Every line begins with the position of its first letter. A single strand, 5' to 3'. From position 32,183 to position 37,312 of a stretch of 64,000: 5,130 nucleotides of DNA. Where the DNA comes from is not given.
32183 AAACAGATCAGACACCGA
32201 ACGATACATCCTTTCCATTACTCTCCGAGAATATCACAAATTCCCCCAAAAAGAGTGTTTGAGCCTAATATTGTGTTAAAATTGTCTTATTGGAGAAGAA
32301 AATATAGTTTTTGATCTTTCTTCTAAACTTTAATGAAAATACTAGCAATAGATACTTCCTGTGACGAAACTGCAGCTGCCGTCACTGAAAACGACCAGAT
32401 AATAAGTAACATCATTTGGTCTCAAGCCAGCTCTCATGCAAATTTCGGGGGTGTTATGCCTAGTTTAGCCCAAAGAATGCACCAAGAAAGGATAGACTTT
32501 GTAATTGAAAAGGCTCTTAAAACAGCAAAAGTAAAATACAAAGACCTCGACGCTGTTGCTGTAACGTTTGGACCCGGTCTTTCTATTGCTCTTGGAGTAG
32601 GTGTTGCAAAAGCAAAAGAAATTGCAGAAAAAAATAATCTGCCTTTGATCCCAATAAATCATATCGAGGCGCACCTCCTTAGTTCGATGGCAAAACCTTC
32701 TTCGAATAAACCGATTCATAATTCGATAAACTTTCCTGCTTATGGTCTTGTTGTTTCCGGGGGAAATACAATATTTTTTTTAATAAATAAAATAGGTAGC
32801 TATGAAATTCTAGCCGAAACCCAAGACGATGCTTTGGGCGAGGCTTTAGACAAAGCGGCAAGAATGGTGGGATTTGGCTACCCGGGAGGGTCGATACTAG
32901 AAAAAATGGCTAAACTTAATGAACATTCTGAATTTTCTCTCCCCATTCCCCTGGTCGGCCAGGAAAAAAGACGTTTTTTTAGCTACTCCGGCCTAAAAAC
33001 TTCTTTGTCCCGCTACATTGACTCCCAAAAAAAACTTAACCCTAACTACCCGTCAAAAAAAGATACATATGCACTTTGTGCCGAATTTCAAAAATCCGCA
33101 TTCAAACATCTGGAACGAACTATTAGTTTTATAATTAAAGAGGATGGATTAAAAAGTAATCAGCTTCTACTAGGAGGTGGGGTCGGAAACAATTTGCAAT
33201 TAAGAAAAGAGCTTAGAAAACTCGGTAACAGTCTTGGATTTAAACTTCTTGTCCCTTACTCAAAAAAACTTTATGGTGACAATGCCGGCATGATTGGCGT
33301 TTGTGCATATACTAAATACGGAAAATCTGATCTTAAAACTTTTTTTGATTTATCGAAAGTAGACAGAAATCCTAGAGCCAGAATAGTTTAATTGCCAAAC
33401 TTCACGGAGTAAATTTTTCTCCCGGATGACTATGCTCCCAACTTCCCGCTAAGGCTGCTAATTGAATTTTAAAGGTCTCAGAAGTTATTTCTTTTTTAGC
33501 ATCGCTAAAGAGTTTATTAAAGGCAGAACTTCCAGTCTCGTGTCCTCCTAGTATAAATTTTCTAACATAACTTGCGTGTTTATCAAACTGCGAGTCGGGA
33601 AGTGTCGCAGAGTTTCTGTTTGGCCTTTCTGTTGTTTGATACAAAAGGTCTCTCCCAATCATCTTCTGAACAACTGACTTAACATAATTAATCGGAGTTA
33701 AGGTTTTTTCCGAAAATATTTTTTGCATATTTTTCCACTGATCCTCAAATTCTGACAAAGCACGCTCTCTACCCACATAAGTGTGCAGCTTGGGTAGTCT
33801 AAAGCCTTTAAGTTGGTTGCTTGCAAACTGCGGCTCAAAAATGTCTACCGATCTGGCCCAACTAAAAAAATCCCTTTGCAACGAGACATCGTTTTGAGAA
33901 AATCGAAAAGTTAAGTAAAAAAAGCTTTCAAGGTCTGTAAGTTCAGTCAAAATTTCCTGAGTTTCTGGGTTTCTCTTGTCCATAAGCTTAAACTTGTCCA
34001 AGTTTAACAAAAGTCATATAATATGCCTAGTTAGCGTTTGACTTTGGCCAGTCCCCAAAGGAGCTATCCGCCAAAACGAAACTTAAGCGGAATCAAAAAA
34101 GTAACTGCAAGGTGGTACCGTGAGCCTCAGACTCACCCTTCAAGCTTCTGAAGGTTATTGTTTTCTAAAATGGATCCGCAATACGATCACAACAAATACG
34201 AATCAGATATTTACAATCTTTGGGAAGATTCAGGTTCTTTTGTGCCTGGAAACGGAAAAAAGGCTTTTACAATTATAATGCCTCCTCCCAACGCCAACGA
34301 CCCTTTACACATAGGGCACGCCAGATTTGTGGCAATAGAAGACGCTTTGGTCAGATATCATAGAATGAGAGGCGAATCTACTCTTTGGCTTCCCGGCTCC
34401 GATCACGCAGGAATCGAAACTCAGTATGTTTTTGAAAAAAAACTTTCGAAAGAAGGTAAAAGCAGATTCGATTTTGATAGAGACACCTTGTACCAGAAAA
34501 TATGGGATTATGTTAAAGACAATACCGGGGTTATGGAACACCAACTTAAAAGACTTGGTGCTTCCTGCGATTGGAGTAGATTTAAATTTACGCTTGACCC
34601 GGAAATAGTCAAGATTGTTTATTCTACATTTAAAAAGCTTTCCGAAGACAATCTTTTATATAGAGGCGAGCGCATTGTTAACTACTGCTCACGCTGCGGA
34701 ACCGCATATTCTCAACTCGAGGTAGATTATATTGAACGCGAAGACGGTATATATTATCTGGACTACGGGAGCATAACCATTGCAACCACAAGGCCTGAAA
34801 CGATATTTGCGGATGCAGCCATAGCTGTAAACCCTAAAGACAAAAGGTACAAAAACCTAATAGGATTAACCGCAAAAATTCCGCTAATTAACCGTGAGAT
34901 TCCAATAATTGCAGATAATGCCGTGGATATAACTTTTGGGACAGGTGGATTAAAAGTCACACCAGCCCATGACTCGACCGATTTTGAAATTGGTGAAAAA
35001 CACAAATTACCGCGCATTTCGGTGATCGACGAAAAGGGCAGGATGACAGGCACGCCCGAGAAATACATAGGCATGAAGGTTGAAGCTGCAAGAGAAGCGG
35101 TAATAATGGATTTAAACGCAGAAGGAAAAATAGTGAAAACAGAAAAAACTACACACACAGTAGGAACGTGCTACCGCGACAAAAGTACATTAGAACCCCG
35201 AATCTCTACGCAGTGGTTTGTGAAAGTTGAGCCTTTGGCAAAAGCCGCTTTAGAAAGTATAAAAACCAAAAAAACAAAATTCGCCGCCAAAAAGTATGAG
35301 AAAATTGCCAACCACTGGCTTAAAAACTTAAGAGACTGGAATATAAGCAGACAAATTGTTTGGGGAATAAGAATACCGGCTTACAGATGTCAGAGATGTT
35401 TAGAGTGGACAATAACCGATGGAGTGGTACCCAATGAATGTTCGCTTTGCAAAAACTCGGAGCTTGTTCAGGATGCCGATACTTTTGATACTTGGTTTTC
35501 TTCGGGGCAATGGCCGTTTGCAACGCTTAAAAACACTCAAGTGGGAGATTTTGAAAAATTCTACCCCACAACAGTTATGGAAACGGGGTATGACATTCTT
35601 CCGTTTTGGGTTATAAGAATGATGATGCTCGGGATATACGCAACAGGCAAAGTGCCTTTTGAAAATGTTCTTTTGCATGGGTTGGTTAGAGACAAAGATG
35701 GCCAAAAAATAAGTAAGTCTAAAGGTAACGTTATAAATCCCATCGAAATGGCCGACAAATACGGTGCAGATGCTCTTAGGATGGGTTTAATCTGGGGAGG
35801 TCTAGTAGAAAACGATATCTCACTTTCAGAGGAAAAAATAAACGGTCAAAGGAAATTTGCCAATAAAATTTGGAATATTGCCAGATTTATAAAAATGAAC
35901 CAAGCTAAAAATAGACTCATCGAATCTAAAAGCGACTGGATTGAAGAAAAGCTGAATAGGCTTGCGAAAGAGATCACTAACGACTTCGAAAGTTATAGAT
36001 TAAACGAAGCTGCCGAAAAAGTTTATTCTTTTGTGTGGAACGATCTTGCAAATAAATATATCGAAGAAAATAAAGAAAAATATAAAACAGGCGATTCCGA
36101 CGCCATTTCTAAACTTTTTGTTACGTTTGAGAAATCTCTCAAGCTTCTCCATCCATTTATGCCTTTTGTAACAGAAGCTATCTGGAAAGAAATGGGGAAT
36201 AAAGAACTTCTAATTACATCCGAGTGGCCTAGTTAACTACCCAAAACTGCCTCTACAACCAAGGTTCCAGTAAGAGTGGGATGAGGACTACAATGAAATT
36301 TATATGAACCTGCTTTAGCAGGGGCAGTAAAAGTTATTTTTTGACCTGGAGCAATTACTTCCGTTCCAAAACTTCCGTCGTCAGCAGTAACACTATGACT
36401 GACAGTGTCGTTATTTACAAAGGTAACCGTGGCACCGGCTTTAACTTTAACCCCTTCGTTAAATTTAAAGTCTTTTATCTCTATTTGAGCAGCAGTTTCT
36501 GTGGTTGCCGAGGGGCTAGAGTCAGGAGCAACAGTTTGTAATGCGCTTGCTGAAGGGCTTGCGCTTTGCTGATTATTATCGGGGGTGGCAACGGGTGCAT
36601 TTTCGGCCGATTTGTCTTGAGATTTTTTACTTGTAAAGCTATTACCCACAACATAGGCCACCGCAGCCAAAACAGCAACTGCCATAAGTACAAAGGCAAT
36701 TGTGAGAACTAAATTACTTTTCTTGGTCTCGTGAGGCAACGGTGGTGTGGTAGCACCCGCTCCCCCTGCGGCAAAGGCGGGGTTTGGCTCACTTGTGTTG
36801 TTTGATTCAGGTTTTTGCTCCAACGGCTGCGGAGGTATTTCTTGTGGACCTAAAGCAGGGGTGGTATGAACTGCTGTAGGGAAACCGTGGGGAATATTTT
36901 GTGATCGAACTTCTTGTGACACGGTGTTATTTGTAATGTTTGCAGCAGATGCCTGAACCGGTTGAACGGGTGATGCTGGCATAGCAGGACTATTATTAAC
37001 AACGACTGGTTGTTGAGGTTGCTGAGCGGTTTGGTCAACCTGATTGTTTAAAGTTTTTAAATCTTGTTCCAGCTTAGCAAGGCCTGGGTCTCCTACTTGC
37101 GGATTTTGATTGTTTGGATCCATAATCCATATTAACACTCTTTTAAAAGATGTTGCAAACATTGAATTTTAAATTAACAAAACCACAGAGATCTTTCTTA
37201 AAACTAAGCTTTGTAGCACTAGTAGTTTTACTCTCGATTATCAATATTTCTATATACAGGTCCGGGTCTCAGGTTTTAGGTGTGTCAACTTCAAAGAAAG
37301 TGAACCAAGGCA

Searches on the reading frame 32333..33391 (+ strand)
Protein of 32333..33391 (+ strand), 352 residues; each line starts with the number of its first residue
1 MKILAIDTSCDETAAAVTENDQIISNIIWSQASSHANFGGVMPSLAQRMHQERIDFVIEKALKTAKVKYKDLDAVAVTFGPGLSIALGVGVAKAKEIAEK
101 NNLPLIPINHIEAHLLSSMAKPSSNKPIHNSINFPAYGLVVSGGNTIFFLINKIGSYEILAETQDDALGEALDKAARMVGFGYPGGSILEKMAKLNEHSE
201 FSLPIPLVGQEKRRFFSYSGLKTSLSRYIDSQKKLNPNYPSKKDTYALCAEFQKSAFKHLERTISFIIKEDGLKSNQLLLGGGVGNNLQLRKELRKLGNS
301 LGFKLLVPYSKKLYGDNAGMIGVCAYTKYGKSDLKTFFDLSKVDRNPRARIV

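Call 29: search_protein_families(library=pfam, proteins=[window:32333-33391:+], max_evalue=0.001)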
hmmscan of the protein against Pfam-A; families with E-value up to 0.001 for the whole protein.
window:32333-33391:+ (352 aa): 1 family
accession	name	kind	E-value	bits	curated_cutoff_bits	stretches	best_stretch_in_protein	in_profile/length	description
PF00814.31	TsaD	-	2.5e-69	234.4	24.8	1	22-322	1-263/264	tRNA N6-adenosine threonylcarbamoyltransferase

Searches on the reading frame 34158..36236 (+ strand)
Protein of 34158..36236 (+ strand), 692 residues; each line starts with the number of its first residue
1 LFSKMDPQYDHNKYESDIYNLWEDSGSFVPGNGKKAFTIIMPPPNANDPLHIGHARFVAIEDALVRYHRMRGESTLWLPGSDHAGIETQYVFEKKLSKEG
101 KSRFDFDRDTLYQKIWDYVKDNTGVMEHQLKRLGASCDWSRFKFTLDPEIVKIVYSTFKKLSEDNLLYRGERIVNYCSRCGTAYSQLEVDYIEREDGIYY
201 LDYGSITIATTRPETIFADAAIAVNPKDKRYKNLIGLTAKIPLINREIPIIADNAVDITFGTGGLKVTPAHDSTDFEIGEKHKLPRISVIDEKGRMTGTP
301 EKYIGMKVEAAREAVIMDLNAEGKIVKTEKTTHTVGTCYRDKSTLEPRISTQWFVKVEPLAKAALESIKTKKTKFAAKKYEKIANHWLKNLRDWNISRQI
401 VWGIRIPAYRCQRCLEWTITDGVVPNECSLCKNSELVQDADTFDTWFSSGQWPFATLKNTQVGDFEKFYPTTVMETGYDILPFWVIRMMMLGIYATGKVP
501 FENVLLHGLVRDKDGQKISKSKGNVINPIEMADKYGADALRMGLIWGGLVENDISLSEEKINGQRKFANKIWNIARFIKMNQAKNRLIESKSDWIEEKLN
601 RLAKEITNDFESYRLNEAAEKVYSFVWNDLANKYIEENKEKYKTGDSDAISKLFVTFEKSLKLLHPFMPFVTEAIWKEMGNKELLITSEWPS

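Call 29: search_protein_families(library=pfam, proteins=[window:34158-36236:+], max_evalue=0.001)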
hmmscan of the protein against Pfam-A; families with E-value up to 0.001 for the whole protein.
window:34158-36236:+ (692 aa): 4 families
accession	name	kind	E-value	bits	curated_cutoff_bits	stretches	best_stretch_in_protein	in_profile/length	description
PF00133.28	tRNA-synt_1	-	2.7e-118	395.8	22.7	1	18-555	2-412/414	tRNA synthetases class I (I, L, M and V)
PF08264.19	Anticodon_1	-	1.5e-29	103.2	25.1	1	594-691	3-105/148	Anticodon-binding domain of tRNA ligase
PF09334.17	tRNA-synt_1g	-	1.6e-27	96.7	20.1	2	337-562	168-372/391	tRNA synthetases class I (M)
PF13603.12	tRNA-synt_1_2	-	2.3e-09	37.5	25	1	236-296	86-146/185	Leucyl-tRNA synthetase, editing domain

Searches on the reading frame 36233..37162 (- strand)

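Call 29: search_protein_families(library=pfam, proteins=[window:36233-37162:-], max_evalue=0.001)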
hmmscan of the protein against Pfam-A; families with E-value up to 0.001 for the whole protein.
window:36233-37162:- (309 aa): 2 families
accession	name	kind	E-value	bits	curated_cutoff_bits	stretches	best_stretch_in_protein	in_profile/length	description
PF13473.12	Cupredoxin_1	-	5e-13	49.4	27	1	215-303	13-104/104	Cupredoxin-like domain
PF00127.26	Copper-bind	-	1.5e-09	38.6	21.2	1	224-304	4-99/99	Copper binding proteins, plastocyanin/azurin family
